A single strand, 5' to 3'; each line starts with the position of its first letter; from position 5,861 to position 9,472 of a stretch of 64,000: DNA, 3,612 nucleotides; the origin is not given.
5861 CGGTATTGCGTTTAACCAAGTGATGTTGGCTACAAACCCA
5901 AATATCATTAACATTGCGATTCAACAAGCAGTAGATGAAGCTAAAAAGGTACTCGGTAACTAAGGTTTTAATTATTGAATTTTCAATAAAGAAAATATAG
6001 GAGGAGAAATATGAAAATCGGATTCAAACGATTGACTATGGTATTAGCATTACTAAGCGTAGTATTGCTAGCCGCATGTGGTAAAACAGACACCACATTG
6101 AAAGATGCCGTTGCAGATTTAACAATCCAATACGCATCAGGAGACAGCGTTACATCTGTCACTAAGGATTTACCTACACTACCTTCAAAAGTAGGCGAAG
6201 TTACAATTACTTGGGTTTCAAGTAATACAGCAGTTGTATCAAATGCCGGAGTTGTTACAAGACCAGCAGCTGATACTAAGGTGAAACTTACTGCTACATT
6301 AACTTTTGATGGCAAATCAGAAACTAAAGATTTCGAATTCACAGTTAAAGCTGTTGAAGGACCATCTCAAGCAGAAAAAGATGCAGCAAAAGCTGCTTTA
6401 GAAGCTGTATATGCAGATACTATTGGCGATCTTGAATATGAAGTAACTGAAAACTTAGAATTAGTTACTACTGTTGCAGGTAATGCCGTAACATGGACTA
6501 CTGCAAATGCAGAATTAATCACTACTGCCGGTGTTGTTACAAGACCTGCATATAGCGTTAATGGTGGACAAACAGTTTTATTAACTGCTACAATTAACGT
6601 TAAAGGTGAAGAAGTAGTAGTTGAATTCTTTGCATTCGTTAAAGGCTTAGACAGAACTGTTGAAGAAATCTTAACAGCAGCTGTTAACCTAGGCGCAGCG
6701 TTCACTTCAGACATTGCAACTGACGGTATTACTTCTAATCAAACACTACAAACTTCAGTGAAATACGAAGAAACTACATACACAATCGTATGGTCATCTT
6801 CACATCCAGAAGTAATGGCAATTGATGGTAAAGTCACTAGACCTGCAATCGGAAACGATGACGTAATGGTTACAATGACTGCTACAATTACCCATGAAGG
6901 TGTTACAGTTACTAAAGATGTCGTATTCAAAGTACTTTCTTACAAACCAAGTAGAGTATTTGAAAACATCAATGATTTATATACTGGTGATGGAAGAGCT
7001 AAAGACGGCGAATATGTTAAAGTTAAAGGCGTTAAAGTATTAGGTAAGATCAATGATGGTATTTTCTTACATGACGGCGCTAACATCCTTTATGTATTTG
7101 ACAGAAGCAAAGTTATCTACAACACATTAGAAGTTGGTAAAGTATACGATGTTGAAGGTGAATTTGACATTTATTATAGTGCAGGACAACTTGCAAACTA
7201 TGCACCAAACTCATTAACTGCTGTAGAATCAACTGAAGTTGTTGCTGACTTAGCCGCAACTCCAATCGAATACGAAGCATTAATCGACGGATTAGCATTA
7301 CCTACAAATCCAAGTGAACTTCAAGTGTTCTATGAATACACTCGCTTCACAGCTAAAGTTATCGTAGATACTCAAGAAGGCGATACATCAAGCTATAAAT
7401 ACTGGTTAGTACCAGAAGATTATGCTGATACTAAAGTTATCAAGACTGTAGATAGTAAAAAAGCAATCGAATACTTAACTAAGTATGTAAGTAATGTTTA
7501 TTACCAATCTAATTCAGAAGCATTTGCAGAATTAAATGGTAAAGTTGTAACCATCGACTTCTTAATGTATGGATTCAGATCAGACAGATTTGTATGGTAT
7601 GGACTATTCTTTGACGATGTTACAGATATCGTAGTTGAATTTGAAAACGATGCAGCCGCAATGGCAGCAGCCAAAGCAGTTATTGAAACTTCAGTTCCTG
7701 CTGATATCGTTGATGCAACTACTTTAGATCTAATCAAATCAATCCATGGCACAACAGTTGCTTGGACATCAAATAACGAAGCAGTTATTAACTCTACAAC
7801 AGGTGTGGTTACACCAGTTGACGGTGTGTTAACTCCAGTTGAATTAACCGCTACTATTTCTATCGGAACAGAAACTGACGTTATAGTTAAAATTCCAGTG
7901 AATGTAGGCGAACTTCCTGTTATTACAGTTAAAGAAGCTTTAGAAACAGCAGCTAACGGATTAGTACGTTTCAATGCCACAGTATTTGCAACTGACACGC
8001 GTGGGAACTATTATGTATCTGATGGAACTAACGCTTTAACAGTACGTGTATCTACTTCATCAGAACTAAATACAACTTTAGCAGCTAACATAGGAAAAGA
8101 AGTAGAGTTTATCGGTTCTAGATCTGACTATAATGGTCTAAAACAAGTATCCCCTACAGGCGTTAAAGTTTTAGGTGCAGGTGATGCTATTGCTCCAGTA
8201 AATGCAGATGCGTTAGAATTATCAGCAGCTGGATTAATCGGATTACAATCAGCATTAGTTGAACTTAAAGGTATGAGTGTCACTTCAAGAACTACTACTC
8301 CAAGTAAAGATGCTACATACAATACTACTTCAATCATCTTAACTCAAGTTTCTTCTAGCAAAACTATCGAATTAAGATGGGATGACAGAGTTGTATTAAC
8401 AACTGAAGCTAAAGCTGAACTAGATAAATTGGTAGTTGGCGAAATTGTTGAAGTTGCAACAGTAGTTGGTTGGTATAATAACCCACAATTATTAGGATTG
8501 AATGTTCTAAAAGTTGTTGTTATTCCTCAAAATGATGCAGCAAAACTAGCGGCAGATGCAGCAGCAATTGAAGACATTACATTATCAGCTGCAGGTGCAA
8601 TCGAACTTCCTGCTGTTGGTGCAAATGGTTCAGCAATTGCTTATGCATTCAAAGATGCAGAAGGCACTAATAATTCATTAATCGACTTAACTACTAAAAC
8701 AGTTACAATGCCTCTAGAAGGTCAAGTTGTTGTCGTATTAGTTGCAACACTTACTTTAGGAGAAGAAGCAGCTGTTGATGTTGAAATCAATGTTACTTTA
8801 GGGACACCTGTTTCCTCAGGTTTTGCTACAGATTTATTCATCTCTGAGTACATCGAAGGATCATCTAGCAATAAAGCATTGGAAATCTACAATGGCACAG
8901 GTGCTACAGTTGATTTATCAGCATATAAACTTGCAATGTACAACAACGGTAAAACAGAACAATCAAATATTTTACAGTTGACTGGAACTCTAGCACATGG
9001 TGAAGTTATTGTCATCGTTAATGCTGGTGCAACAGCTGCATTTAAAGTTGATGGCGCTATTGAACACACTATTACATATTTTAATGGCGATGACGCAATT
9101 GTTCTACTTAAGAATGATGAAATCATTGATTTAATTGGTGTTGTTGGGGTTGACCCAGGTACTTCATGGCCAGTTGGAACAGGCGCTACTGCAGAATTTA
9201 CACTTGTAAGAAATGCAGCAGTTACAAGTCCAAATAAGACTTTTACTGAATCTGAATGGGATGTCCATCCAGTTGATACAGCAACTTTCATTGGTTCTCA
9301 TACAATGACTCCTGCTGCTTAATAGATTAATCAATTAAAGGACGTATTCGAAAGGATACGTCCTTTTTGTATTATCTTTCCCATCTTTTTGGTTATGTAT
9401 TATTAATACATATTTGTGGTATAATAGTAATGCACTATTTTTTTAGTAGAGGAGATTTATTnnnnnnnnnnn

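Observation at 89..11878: Candidate capture-digest-import module for extracellular nucleic acids: a split YhcR-like nuclease system wired to a CUT1 ABC importer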

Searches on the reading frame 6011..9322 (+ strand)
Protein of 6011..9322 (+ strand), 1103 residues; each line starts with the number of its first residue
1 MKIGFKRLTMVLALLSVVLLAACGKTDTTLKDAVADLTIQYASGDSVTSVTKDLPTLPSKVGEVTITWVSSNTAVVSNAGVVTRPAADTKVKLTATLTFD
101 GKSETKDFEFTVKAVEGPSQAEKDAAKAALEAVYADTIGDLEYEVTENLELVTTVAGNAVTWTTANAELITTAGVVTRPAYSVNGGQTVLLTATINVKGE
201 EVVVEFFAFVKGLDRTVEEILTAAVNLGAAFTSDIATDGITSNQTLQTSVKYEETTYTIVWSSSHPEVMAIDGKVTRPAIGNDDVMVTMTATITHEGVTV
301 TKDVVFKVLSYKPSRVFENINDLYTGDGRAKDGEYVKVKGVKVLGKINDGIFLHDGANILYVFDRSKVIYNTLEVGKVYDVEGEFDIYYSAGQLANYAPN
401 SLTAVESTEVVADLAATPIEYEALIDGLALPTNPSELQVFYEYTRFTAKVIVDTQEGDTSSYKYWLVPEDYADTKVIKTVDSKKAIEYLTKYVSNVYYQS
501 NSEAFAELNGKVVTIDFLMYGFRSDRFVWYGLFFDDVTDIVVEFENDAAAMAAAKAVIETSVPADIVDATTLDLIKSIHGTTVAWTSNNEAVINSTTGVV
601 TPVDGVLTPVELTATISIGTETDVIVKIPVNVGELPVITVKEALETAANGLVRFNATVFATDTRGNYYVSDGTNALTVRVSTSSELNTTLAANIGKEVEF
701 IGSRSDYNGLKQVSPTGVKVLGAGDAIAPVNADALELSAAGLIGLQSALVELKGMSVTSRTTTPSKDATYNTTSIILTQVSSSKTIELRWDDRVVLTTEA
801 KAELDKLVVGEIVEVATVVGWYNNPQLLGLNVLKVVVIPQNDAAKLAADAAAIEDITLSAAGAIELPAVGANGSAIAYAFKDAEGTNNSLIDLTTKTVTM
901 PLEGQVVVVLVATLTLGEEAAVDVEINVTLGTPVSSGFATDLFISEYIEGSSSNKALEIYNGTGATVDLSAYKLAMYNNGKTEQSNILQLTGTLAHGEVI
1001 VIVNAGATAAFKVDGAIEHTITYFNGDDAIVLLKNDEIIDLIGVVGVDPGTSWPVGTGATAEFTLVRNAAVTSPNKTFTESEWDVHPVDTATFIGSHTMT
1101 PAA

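Call 3: search_protein_families(library=pfam, proteins=[window:6011-9322:+], max_evalue=0.01)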
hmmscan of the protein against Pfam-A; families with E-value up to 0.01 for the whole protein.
window:6011-9322:+ (1103 aa): 2 families
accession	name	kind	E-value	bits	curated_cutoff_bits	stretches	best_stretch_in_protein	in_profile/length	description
PF20578.4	aBig_2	-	7.1e-61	202.5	27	4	32-114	3-88/89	Atrophied bacterial Ig domain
PF00932.25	LTD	-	9.9e-15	55.3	34.3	1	940-1044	6-107/109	Lamin Tail Domain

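Call 4: search_protein_families(library=ncbifam, proteins=[window:6011-9322:+], max_evalue=0.01)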
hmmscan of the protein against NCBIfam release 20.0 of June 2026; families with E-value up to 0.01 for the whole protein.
window:6011-9322:+ (1103 aa): 1 family
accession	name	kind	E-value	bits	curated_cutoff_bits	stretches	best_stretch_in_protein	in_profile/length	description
NF033680.1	exonuc_ExeM-GG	exception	3e-32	111.6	1300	1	939-1097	23-174/884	extracellular exonuclease ExeM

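Call 6: search_solved_structures(query=window:6011-9322:+, max_evalue=1)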
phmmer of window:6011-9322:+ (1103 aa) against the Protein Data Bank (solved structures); distinct sequences matched with E-value up to 1: 2.
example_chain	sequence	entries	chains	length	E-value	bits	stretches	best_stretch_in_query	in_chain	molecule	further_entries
5ho0_A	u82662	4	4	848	0.00016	23.2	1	236-317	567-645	Extracellular arabinanase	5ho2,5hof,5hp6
5ho9_A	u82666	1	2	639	0.0018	19.8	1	236-309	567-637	Extracellular arabinanase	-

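Call 14: find_homologous_proteins(query=window:6011-9322:+, max_evalue=0.00001)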
Query window:6011-9322:+ (1103 aa): 467 proteins with E <= 0.00001 among 8000 candidates; the best 120 are listed.
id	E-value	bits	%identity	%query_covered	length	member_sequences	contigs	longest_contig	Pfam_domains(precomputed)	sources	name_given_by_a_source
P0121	0.0e+0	2348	100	100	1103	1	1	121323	PF00932.26,PF20578.5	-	-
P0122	0.0e+0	1548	72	94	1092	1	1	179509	PF20578.5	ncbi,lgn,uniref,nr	ncbi:hypothetical protein JN09_000426 [Acholeplasma morum]|uniref:immunoglobulin-like domain-contain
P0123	0.0e+0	1538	77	87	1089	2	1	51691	PF20578.5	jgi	jgi:hypothetical protein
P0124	0.0e+0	1135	54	98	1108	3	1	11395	PF00932.26,PF20578.5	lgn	-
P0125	0.0e+0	1021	56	84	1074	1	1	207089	PF20578.5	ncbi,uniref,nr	ncbi:hypothetical protein N7603_00910 [Acholeplasma vituli]|uniref:Atrophied bacterial Ig domain-con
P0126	3.4e-284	964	53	90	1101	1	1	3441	PF00932.26,PF20578.5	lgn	-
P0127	7.7e-282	956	55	84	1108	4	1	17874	PF20578.5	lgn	-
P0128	3.5e-273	928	37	76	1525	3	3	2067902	PF00932.26,PF20578.5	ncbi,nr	ncbi:hypothetical protein BK010_10255 [Tenericutes bacterium MO-XQ]|nr:hypothetical protein BK010_10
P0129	6.2e-261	887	33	79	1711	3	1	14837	PF00932.26,PF20578.5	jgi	jgi:hypothetical protein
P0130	1.7e-249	849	38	81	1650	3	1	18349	PF00932.26,PF20578.5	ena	-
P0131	9.5e-249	847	46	98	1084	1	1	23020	PF00932.26,PF20578.5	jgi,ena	-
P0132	5.0e-234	798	49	84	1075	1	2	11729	PF20578.5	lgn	-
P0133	8.5e-231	787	36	74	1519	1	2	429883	PF00932.26,PF20578.5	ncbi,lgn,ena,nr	ncbi:MAG: lamin tail domain-containing protein [Acholeplasmataceae bacterium]|nr:lamin tail domain-c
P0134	2.0e-230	786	35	75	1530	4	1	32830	PF04076.20,PF00932.26,PF20578.5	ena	-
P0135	4.9e-218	745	37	83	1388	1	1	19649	PF00932.26,PF20578.5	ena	-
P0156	1.8e-178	614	40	97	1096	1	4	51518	PF04076.20,PF00932.26,PF20578.5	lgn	-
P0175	6.9e-153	529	40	85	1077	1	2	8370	PF04076.20,PF20578.5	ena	-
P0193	8.4e-133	463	33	83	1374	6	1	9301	PF01336.32,PF20578.5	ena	-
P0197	1.7e-125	439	32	83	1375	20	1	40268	PF01336.32,PF20578.5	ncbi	-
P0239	7.9e-91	324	30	84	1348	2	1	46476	PF01336.32,PF20578.5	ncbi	-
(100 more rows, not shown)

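Call 46: predict_structure(alignment_id=A2)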
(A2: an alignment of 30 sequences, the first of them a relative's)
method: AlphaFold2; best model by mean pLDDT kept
length: 1103 residues; sequences in the alignment: 30
mean_pLDDT: 81.7   pTM: 0.41
mean pLDDT of the five models: 81.7, 81.2, 80.6, 79.4, 78.4
residues with pLDDT >= 90: 401; 70-90: 539; 50-70: 66; < 50: 97
segments of 3 or more residues with pLDDT < 50: 1-10, 12-26, 934-939, 980-1026, 1050-1057, 1094-1103
pLDDT, mean of each block of 10 residues (from residue 1): 41 44 48 82 83 82 85 86 81 87 85 75 87 89 86 89 90 87 75 86 89 82 88 71 86 89 92 83 86 90 88 84 89 91 93 94 89 92 91 83 89 92 88 84 94 88 92 91 87 91 86 92 85 86 82 85 85 85 92 91 85 90 90 88 90 94 92 93 88 94 91 92 92 90 93 93 84 93 90 91 92 94 93 90 80 85 88 89 86 90 84 88 90 52 76 65 64 63 34 32 30 29 53 77 64 48 75 78 74 42 27
secondary structure, 60 per line:
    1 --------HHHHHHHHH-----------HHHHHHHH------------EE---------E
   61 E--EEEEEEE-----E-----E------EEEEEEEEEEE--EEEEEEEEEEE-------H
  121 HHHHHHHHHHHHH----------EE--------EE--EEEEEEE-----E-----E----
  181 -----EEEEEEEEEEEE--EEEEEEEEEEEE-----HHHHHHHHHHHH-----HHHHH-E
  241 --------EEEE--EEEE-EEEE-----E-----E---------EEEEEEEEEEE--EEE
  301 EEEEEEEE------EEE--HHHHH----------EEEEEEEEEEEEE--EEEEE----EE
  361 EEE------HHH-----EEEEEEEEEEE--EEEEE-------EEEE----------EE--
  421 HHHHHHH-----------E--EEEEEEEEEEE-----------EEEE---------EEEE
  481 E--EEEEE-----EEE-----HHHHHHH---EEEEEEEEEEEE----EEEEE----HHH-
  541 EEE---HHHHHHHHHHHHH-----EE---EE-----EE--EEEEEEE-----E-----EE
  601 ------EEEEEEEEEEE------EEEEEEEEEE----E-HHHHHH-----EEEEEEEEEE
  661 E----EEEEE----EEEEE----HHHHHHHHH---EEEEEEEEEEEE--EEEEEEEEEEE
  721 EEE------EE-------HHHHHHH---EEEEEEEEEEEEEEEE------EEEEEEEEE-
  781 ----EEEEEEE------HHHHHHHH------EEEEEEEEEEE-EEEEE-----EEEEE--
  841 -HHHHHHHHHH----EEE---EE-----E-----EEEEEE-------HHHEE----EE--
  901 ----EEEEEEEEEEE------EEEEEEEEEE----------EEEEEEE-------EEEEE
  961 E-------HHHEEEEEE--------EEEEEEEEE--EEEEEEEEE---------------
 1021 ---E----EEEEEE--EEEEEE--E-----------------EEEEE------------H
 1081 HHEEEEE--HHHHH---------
elements in order (helices of 4 or more, strands of 3 or more residues): H9-17 H29-36 E64-70 E89-99 E102-112 H120-133 E158-164 E186-197 E200-211 H217-228 H234-238 E249-252 E255-258 E260-263 E285-295 E298-308 E315-317 H320-324 E335-347 E350-354 E359-363 E378-388 E391-395 E403-406 H421-427 E442-452 E464-467 E477-481 E484-488 E494-496 H502-508 E512-523 E528-532 E541-543 H547-559 E581-587 E607-617 E624-633 H640-645 E651-661 E666-670 E675-679 H684-692 E696-707 E710-723 H739-745 E749-764 E771-779 E785-791 H798-805 E812-822 E824-828 E834-838 H842-851 E856-858 E875-880 E905-915 E922-931 E942-948 E956-961 E972-977 E986-994 E997-1005 E1029-1034 E1037-1042 E1063-1067 E1083-1087 H1090-1094

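Call 50: fold_search(model_id=the predicted structure, library=pdb)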
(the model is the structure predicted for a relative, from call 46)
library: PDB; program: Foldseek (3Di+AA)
matches with E <= 10: 1347; with E <= 0.001: 63
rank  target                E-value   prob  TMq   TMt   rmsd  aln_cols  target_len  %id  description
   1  7r5k_10               2.1e-09  0.99  0.11  0.08  44.0      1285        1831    9  Human nuclear pore complex (constricted) (released 2022-06-22)
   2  6hhu_A                1.5e-08  1.00  0.08  0.13  30.0       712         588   13  Structure of the Bacillus anthracis Sap S-layer assembly domain (released 2019-07-24)
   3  5z7d_A                1.5e-07  1.00  0.08  0.20  26.9       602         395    9  p204HINab-dsDNA complex structure (released 2019-01-30)
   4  5ho0                  1.8e-07  1.00  0.11  0.14  27.3       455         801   13  Crystal structure of AbnA (closed conformation), a GH43 extracellular arabinanase from Geobacillus stearothermophilus (released 2017-02-01)
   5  5ho2                  2.8e-07  1.00  0.10  0.13  27.2       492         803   14  Crystal structure of AbnA (open conformation), a GH43 extracellular arabinanase from Geobacillus stearothermophilus (released 2017-02-01)
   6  5hp6                  5.5e-07  1.00  0.09  0.12  27.5       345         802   16  Structure of AbnA, a GH43 extracellular arabinanase from Geobacillus stearothermophilus (a new conformational state) (released 2017-02-01)
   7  5ho9_A                2.7e-06  0.92  0.09  0.15  37.2       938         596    9  Structure of truncated AbnA (domains 1-3), a GH43 arabinanase from Geobacilllus stearothermophilus, in complex with ar (released 2017-02-01)
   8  9bfs_A                3.5e-06  0.30  0.06  0.05  34.3      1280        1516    7  Cryo-EM structure of Sevenless extracellular domain (dimer, pH 6.6) (released 2025-01-29)
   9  5dzv_B                7.2e-06  0.97  0.09  0.18  34.1       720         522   10  Protocadherin alpha 7 extracellular cadherin domains 1-5 (released 2016-05-04)
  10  9pd4_N                1.1e-05  1.00  0.13  0.27  17.3       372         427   11  NER dual incision complex - DuIM (released 2026-02-18)
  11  7sz8_A                1.8e-05  0.99  0.10  0.21  21.7       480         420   10  Crystal structure of human CELSR1 EC4-7 (released 2022-12-14)
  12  1jmc_A                1.9e-05  1.00  0.12  0.41   8.7       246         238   13  SINGLE STRANDED DNA-BINDING DOMAIN OF HUMAN REPLICATION PROTEIN A BOUND TO SINGLE STRANDED DNA, RPA70 SUBUNIT, RESIDUE (released 1997-10-16)
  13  7sz8_B                1.9e-05  0.99  0.10  0.21  23.6       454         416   10  Crystal structure of human CELSR1 EC4-7 (released 2022-12-14)
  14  8d40_B                2.0e-05  0.99  0.10  0.20  21.0       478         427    9  Crystal structure of human CELSR1 EC1-4 (released 2023-08-30)
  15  4gop_C                2.2e-05  1.00  0.12  0.24  19.6       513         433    9  Structure and Conformational Change of a Replication Protein A Heterotrimer Bound to ssDNA (released 2012-11-28)
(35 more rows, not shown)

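Call 55: search_protein_families(library=pfam, alignment_id=A2, max_evalue=0.01)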
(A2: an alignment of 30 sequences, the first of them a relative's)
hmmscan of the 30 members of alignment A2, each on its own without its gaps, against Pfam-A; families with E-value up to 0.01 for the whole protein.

A. member 1, P0121 (1103 aa): 2 families
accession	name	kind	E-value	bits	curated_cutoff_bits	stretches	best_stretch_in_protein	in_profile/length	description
PF20578.4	aBig_2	-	7.1e-61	202.5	27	4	32-114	3-88/89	Atrophied bacterial Ig domain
PF00932.25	LTD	-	9.9e-15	55.3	34.3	1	940-1044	6-107/109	Lamin Tail Domain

B. families by the number of members that match (of 30 scanned): 8 families
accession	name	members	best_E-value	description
PF20578.4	aBig_2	30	3.4e-97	Atrophied bacterial Ig domain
PF00932.25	LTD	15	9.5e-37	Lamin Tail Domain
PF04076.19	BOF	3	2e-06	Bacterial OB fold (BOF) protein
PF16339.10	DUF4969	3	0.00053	Domain of unknown function (DUF4969)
PF25354.1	Ig_NUP210_16th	3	0.00071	NUP210-like, Ig-like domain 16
PF18942.5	DUF5689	2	0.0017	Family of unknown function (DUF5689)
PF01336.31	tRNA_anti-codon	1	3.1e-05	OB-fold nucleic acid binding domain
PF03168.19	LEA_2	1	0.0013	Late embryogenesis abundant protein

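Call 88: search_protein_families(library=pfam, proteins=[P0156, P0175, P0134, P0193, P0197, P0239], max_evalue=0.01)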
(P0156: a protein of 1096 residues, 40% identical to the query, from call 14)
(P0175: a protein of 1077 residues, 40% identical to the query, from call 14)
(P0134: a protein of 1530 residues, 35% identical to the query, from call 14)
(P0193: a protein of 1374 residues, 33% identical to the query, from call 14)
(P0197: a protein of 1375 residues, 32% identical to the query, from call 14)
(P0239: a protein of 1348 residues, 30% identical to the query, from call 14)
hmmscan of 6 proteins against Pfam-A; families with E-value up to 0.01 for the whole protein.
P0156 (1096 aa): 3 families
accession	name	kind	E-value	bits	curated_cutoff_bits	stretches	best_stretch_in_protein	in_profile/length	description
PF20578.4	aBig_2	-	1.7e-74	246.1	27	5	30-115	2-88/89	Atrophied bacterial Ig domain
PF00932.25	LTD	-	1.8e-11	44.8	34.3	1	923-1041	6-107/109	Lamin Tail Domain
PF04076.19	BOF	-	1.5e-05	25.5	25.8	1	626-695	20-88/103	Bacterial OB fold (BOF) protein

P0175 (1077 aa): 2 families
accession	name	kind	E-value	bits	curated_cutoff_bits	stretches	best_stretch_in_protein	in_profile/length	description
PF20578.4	aBig_2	-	1.9e-74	246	27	5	30-115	2-88/89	Atrophied bacterial Ig domain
PF04076.19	BOF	-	2e-06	28.2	25.8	1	626-695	20-88/103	Bacterial OB fold (BOF) protein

P0134 (1530 aa): 4 families
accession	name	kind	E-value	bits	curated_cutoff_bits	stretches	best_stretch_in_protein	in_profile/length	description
PF20578.4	aBig_2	-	1.4e-93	307.3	27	6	236-305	20-88/89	Atrophied bacterial Ig domain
PF00932.25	LTD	-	6.6e-31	107.4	34.3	2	1188-1297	4-104/109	Lamin Tail Domain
PF04076.19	BOF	-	3.6e-06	27.4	25.8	1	902-972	20-89/103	Bacterial OB fold (BOF) protein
PF18942.5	DUF5689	-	1.3e-05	25.6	28.6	1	916-1023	23-148/217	Family of unknown function (DUF5689)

P0193 (1374 aa): 3 families
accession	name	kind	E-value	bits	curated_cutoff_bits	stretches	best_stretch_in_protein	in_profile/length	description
PF20578.4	aBig_2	-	2.7e-52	175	27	5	1128-1204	4-88/89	Atrophied bacterial Ig domain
PF01336.31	tRNA_anti-codon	-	2.4e-09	37.5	27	1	950-1002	20-73/75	OB-fold nucleic acid binding domain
PF04076.19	BOF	-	0.00039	20.9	25.8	0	920-967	22-69/103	Bacterial OB fold (BOF) protein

P0197 (1375 aa): 3 families
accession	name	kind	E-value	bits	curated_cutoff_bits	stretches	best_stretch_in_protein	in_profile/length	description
PF20578.4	aBig_2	-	1.1e-50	169.8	27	5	1142-1205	22-88/89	Atrophied bacterial Ig domain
PF01336.31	tRNA_anti-codon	-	1.3e-07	31.9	27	0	667-718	12-68/75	OB-fold nucleic acid binding domain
PF04076.19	BOF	-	0.0012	19.3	25.8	0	918-965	20-67/103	Bacterial OB fold (BOF) protein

P0239 (1348 aa): 2 families
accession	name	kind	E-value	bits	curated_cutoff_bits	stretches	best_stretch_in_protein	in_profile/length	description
PF20578.4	aBig_2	-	9.7e-88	288.6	27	6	38-119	2-87/89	Atrophied bacterial Ig domain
PF01336.31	tRNA_anti-codon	-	5.7e-06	26.6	27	0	751-805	18-69/75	OB-fold nucleic acid binding domain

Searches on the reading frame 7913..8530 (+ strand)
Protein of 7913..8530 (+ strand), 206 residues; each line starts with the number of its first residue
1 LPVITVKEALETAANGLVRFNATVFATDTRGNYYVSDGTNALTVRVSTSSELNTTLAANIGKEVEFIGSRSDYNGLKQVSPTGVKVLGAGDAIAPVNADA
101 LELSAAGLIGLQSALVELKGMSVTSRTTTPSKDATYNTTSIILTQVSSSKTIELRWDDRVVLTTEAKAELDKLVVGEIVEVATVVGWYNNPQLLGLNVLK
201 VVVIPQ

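Call 87: search_solved_structures(query=window:7913-8530:+, max_evalue=10)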
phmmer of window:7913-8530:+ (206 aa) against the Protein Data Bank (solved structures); distinct sequences matched with E-value up to 10: 2.
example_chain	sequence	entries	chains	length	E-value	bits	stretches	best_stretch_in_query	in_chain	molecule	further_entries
8xhm_A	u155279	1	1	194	0.15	15.1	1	98-189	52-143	Deoxyuridine 5'-triphosphate nucleotidohydrolase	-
8pkr_A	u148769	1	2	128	0.8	12.7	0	25-56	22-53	non-specific serine/threonine protein kinase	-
